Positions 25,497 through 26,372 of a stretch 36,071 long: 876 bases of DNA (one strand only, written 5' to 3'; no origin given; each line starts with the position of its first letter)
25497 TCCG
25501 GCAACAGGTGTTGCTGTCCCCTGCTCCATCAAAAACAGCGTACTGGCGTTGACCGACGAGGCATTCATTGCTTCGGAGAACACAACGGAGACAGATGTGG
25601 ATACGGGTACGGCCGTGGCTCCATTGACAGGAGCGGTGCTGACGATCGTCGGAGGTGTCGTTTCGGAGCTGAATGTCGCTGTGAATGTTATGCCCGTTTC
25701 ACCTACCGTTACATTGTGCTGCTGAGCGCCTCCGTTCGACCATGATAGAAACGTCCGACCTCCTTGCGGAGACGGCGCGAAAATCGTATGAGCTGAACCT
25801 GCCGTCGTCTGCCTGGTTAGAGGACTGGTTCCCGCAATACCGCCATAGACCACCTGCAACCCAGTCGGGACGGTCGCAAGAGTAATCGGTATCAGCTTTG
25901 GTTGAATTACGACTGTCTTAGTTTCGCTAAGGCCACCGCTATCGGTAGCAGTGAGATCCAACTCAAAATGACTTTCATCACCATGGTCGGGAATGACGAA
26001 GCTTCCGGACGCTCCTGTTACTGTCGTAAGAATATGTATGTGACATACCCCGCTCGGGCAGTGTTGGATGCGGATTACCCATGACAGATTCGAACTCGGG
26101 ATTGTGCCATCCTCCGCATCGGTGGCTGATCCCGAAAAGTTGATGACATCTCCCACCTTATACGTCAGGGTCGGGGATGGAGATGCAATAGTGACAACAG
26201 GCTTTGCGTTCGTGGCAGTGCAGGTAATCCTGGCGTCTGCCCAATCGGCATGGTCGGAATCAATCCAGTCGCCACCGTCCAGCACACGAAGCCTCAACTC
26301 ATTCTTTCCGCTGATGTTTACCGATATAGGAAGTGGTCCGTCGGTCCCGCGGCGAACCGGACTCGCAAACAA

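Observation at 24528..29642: Giant secreted protein with an unusual domain mosaic directly upstream of the EPS operon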

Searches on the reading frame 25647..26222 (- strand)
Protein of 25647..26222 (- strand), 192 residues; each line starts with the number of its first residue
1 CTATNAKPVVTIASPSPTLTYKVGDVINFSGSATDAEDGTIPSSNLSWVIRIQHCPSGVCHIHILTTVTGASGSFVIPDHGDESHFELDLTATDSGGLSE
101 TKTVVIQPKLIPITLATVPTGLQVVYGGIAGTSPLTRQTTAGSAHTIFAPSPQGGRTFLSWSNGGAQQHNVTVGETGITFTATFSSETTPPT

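Call 8: search_protein_families(library=pfam, proteins=[window:25647-26222:-], max_evalue=10)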
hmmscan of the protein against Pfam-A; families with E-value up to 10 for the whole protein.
seq(192 aa): 3 families
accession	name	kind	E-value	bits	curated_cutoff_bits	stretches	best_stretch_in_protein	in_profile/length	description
PF17957.7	Big_7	-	0.0018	19.3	24.1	1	8-40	1-31/70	Bacterial Ig domain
PF18911.6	PKD_4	-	0.03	14.8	27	1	5-41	1-34/85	PKD domain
PF15418.12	DUF4625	-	0.28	11.9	27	0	73-105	95-127/131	Domain of unknown function (DUF4625)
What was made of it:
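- On PKD / bacterial Ig-like domains (for residues 1144-1328): Big_7 scores 19.3 bits (cut-off 24.1) and PKD_4 scores 14.8 bits (cut-off 27) (call 8).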

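Call 31: search_solved_structures(query=A2, max_evalue=1, show_alignments=2)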
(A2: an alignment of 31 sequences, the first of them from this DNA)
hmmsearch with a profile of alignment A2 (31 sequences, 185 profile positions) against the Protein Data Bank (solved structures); distinct sequences matched with E-value up to 1: 11.
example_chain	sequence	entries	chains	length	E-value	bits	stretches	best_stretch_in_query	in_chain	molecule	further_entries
9kvu_A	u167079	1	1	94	8.2e-05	25.2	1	1-38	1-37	bacterial immunoglobulin domain B1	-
4aqo_A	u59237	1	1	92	0.0016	21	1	2-73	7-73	COLLAGENASE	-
9x9r_A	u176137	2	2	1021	0.0034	19.9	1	1-39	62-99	Chitodextrinase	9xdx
5szn_A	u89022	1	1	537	0.006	19.1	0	62-108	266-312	Protocadherin gamma A9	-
4jrw_A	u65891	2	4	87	0.0081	18.7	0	3-46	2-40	Collagenase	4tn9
5dzy_A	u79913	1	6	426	0.015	17.9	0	76-106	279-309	Pcdhb8 protein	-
5dzx_A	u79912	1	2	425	0.06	15.9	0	76-106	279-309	Protocadherin beta 6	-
2y72_A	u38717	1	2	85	0.061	15.9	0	18-45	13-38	COLLAGENASE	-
2y3u_A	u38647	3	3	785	0.27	13.7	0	2-78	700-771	COLLAGENASE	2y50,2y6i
6e6b_A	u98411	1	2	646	0.51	12.9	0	47-104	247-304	Protocadherin gamma B4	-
1bml_C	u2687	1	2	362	0.82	12.2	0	68-146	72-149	STREPTOKINASE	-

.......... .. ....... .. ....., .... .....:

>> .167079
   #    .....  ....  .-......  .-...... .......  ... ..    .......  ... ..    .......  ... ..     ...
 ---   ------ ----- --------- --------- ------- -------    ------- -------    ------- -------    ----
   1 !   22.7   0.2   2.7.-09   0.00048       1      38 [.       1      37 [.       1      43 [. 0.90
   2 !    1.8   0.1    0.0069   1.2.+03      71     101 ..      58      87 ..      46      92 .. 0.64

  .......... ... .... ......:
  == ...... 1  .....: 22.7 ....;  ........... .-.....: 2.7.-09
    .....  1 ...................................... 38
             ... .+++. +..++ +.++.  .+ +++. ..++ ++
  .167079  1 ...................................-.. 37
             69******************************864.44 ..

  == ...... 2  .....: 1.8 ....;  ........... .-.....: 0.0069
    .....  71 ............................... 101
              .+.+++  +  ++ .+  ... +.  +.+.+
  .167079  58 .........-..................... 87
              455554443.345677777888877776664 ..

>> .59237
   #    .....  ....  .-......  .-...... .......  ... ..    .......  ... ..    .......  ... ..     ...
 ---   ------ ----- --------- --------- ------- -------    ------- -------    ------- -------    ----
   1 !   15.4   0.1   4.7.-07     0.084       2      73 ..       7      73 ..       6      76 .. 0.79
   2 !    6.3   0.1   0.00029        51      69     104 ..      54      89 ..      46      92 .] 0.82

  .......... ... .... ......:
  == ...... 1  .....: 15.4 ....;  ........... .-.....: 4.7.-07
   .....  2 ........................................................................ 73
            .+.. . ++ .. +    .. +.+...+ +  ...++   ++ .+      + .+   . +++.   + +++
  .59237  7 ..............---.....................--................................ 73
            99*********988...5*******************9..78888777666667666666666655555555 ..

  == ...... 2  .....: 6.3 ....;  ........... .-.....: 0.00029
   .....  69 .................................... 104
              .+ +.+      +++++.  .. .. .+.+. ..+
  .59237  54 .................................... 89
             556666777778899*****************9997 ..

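Call 32: search_protein_families(library=pfam, alignment_id=A2, max_evalue=0.01)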
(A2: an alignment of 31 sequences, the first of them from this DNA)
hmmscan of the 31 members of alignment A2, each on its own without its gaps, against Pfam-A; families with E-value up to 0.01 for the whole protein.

A. member 1, seq(185 aa): 1 family
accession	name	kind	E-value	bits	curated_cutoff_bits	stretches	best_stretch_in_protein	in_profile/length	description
PF17957.7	Big_7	-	0.0017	19.4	24.1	1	5-37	1-31/70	Bacterial Ig domain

B. families by the number of members that match (of 31 scanned): 6 families
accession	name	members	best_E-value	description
PF17957.7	Big_7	10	2.6e-06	Bacterial Ig domain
PF18998.6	Flg_new_2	7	1.8e-05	Divergent InlB B-repeat domain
PF08308.17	PEGA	2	0.00078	PEGA domain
PF18911.6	PKD_4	2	0.0071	PKD domain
PF19077.6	Big_13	1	0.00057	Bacterial Ig-like domain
PF17963.7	Big_9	1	0.0099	Bacterial Ig domain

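Call 38: predict_structure(alignment_id=A2)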
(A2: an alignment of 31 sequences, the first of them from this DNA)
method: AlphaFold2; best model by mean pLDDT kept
length: 185 residues; sequences in the alignment: 31
mean_pLDDT: 96.8   pTM: 0.86
mean pLDDT of the five models: 96.8, 96.7, 96.7, 96.3, 95.9
residues with pLDDT >= 90: 177; 70-90: 8; 50-70: 0; < 50: 0
segments of 3 or more residues with pLDDT < 50: none
pLDDT, mean of each block of 10 residues (from residue 1): 94 98 99 97 98 93 98 95 98 98 98 98 97 97 97 97 97 97 88
secondary structure, 60 per line:
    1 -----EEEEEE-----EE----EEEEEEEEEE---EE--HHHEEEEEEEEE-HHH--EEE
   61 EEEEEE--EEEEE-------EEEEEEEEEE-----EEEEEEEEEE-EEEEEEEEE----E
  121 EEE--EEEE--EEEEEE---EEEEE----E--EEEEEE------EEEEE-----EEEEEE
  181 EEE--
elements in order: E6-11 E23-32 E43-51 E58-66 E69-73 E81-90 E96-105 E107-115 E120-123 E126-129 E132-137 E141-145 E153-158 E165-169 E175-183

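Call 42: fold_search(model_id=the predicted structure, library=pdb)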
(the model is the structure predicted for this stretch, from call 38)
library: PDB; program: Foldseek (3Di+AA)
matches with E <= 10: 1500; with E <= 0.001: 6
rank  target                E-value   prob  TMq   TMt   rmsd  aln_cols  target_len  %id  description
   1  6ixy_B                1.8e-04  1.00  0.35  0.19  13.9       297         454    8  X-ray structure of major pilin from C. perfringens SM101 (released 2019-08-14)
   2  3is0                  3.6e-04  0.98  0.26  0.15  14.4       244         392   11  Crystal structure of functional region of UafA from Staphylococcus saprophyticus in the presence of cholesterol (released 2010-09-08)
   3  9lj6                  4.0e-04  1.00  0.39  0.31  10.8       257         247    8  Crystal Structure of C-terminal rigid fragment containing middle and C-terminal domains of the Basal pilin EbpB from Ent (released 2025-07-16)
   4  3irp                  5.4e-04  1.00  0.31  0.17  13.4       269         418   11  Crystal structure of functional region of UafA from Staphylococcus saprophyticus at 1.50 angstrom resolution (released 2010-09-08)
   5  3irz                  6.0e-04  0.99  0.31  0.17  13.6       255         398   10  Crystal structure of functional region of UafA from Staphylococcus saprophyticus in P212121 form (released 2010-09-08)
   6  3is1                  8.2e-04  0.97  0.28  0.16  14.3       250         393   10  Crystal structure of functional region of UafA from Staphylococcus saprophyticus in C2 form at 2.45 angstrom resolution (released 2010-09-08)
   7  5cl2_B                1.0e-03  1.00  0.37  0.29   5.1       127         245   12  Crystal structure of Spo0M, sporulation control protein, from Bacillus subtilis. (released 2015-12-16)
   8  5cl2_A                1.8e-03  1.00  0.41  0.32   9.3       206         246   10  Crystal structure of Spo0M, sporulation control protein, from Bacillus subtilis. (released 2015-12-16)
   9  8qox_B                1.8e-03  0.95  0.29  0.17  10.1       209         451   15  Two-component assembly of SlaA and SlaB S-layer proteins of Sulfolobus acidocaldarius (released 2024-02-21)
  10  9lr7_D                2.3e-03  0.99  0.35  0.21  12.3       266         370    9  Crystal Structure of the Basal pilin EbpB from Enterococcus faecalis. (released 2025-07-16)
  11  4jdz_B                2.5e-03  0.94  0.28  0.14  16.9       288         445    9  Structures of SdrD from Staphylococcus aureus reveal the molecular mechanism of how the cell surface receptors recogni (released 2013-06-19)
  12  4r7x_A                2.7e-03  1.00  0.34  0.41   9.2       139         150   11  Crystal structure of N-lobe of human ARRDC3(1-180) (released 2014-10-01)
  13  6ixy_A                3.4e-03  0.96  0.35  0.18  13.9       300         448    8  X-ray structure of major pilin from C. perfringens SM101 (released 2019-08-14)
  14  4r7v                  3.6e-03  1.00  0.31  0.37   8.3       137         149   13  Crystal structure of N-lobe of human ARRDC3(1-165) (released 2014-10-01)
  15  4r7x_B                4.2e-03  1.00  0.34  0.41   9.4       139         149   11  Crystal structure of N-lobe of human ARRDC3(1-180) (released 2014-10-01)
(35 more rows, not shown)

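Call 63: search_protein_representatives(alignment_id=A2)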
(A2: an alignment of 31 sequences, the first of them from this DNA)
Query: 31 sequences, 185 profile positions. Proteins with E-value up to 0.001 (for the whole library): 16863; up to 1e-10: 8660; up to 1e-30: 2760. The best 150 are listed.
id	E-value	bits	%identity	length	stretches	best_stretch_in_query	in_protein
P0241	2.1e-195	659.6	-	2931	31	2-50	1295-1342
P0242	5.4e-169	573.5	-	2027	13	109-182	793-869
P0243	9.0e-153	520.6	-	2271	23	1-103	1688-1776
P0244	1.0e-148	507.4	-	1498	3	2-183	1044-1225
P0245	2.8e-148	506.0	-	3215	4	2-183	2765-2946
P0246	3.6e-145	495.8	-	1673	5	1-182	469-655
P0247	1.1e-143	491.0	-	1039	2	3-183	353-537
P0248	2.8e-143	489.7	-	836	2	1-183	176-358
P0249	1.2e-138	474.6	-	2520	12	110-183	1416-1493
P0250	9.4e-138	471.7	-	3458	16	98-183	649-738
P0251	1.2e-133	458.3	-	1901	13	59-183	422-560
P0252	1.6e-131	451.3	-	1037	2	2-183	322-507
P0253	1.4e-129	445.1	-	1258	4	2-182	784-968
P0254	1.6e-128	441.6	-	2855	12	102-183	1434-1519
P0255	2.4e-127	437.8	-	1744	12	109-183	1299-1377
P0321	1.1e-78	279.1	-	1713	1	2-184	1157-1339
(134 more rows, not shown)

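Call 67: search_protein_families(library=pfam, alignment_id=A5, max_evalue=0.00001)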
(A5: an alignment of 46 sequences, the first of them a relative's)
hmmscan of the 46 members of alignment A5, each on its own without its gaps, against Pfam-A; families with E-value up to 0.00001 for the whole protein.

A. member 1, P0244 (1498 aa): 7 families
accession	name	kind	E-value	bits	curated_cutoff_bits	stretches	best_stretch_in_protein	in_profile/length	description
PF08305.17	NPCBM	-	1.9e-136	449.4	23.9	3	899-1037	3-136/137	NPCBM/NEW2 domain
PF16656.11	Pur_ac_phosph_N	-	2.9e-42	143.6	30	4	320-402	6-93/93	Purple acid Phosphatase, N-terminal domain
PF13517.12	FG-GAP_3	-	4.8e-39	133.2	26.9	4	27-87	1-61/61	FG-GAP-like repeat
PF00041.27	fn3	-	8.5e-24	84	25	1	314-400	2-83/84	Fibronectin type III domain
PF01839.29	FG-GAP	-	4.7e-18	65.1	22.1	0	276-295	3-22/37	FG-GAP repeat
PF16655.11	PhoD_N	-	9.6e-14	52.1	30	0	578-631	16-80/90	PhoD-like phosphatase, N-terminal domain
PF25059.1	FN3_DSCAM-DSCAML_C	-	1.9e-07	31.8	39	0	1454-1493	39-78/89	DSCAM/DSCAML C-terminal Fn3-like domain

B. families by the number of members that match (of 46 scanned): 38 families (the first 25 are shown)
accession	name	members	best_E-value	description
PF07995.17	GSDH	26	1.4e-59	Glucose / Sorbosone dehydrogenase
PF18911.6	PKD_4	25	4.9e-55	PKD domain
PF00801.26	PKD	24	3.4e-34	PKD domain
PF22352.2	K319L-like_PKD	16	2.3e-15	K319L-like, PKD domain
PF07691.17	PA14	9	1.2e-81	PA14 domain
PF08305.17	NPCBM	8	2.3e-154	NPCBM/NEW2 domain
PF21027.3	Sde0182_C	8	3.1e-09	Cellulose-binding protein Sde0182, C-terminal domain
PF13927.12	Ig_3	7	1.3e-25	Immunoglobulin domain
PF07679.22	I-set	6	5.8e-20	Immunoglobulin I-set domain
PF13385.13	Laminin_G_3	5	5.7e-75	Concanavalin A-like lectin/glucanases superfamily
PF13895.12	Ig_2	5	4.4e-17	Immunoglobulin domain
PF13205.12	Big_5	4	4.7e-95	Bacterial Ig-like domain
PF16656.11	Pur_ac_phosph_N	4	2.9e-42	Purple acid Phosphatase, N-terminal domain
PF00047.31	ig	4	8.7e-10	Immunoglobulin domain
PF00041.27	fn3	3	8.5e-24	Fibronectin type III domain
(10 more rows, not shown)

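Call 71: find_encoding_contigs(protein=P0321, flank=10000, max_places=3)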
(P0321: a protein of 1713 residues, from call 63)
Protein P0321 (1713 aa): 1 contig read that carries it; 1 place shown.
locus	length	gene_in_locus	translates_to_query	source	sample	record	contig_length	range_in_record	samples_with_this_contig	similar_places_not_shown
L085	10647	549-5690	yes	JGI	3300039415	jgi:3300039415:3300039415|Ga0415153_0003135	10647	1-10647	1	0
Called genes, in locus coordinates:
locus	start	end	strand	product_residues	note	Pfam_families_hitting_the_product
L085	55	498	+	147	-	-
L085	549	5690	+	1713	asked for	PF07995:GSDH, PF13205:Big_5, PF08305:NPCBM, PF13205:Big_5, PF08305:NPCBM, PF13205:Big_5, PF08305:NPCBM, PF13205:Big_5, +2 more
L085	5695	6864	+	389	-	PF01041:DegT_DnrJ_EryC1, PF01212:Beta_elim_lyase (faint), PF00155:Aminotran_1_2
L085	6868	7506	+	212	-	PF08241:Methyltransf_11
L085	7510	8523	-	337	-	PF05048:NosD, PF13229:Beta_helix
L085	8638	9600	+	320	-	PF13641:Glyco_tranf_2_3 (weak), PF00535:Glycos_transf_2, PF10111:Glyco_tranf_2_2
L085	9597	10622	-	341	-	PF05048:NosD, PF13229:Beta_helix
